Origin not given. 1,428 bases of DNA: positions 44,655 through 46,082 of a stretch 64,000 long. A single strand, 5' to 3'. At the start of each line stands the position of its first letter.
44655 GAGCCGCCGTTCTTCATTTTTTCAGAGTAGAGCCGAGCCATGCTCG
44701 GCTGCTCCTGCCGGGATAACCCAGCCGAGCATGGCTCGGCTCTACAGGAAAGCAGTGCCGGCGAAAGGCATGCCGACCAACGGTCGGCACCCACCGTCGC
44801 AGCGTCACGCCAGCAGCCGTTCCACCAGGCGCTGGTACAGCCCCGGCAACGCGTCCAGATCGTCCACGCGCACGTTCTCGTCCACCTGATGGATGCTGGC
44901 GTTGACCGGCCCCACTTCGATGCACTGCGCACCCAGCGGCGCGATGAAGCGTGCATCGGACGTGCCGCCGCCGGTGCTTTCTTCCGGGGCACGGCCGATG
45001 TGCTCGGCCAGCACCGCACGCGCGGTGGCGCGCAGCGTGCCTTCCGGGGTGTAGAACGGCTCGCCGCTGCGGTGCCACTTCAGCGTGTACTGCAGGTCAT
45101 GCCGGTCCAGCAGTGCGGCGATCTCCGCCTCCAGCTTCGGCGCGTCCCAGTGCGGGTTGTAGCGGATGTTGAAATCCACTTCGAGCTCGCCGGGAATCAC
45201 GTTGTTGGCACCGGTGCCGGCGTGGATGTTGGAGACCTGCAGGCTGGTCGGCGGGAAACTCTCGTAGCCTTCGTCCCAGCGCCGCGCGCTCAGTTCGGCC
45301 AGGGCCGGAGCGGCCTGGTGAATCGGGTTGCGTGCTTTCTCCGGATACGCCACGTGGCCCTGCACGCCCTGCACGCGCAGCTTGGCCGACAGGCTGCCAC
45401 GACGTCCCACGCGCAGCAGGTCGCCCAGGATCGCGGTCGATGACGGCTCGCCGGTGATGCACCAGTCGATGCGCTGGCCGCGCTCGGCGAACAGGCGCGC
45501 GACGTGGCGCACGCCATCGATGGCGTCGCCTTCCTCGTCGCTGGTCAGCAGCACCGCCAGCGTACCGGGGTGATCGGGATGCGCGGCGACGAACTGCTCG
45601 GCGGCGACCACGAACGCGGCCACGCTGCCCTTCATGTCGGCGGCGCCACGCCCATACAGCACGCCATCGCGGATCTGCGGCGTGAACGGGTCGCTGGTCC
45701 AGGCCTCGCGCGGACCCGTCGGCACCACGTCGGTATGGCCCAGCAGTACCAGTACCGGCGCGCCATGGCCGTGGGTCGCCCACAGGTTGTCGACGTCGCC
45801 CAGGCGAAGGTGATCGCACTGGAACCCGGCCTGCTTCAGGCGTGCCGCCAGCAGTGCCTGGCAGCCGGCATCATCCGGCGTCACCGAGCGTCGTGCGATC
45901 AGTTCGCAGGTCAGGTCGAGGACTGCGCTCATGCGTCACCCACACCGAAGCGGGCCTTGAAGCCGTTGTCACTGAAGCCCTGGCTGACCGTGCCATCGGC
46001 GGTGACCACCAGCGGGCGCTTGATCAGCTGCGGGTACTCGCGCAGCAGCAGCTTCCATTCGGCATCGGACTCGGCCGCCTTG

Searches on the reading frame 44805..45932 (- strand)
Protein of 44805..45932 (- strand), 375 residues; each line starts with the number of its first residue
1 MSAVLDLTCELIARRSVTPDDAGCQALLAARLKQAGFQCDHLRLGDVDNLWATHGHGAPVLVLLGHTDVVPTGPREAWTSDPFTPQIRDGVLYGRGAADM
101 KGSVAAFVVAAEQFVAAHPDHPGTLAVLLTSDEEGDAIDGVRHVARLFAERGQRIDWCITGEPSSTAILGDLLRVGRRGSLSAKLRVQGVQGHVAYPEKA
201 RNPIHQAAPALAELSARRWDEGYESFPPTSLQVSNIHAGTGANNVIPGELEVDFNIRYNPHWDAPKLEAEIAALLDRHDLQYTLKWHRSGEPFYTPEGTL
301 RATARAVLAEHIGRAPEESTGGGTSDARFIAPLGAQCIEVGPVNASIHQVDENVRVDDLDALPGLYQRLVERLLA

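Call 50: search_protein_families(library=pfam, proteins=[window:44805-45932:-], max_evalue=0.001)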
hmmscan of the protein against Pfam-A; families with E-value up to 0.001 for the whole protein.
window:44805-45932:- (375 aa): 2 families
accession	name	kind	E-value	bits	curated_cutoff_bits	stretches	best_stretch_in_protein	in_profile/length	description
PF01546.33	Peptidase_M20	-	8.2e-42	143.9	24.6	1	63-371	2-205/206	Peptidase family M20/M25/M40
PF07687.19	M20_dimer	-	3.9e-31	107.6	21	1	175-282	1-106/107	Peptidase dimerisation domain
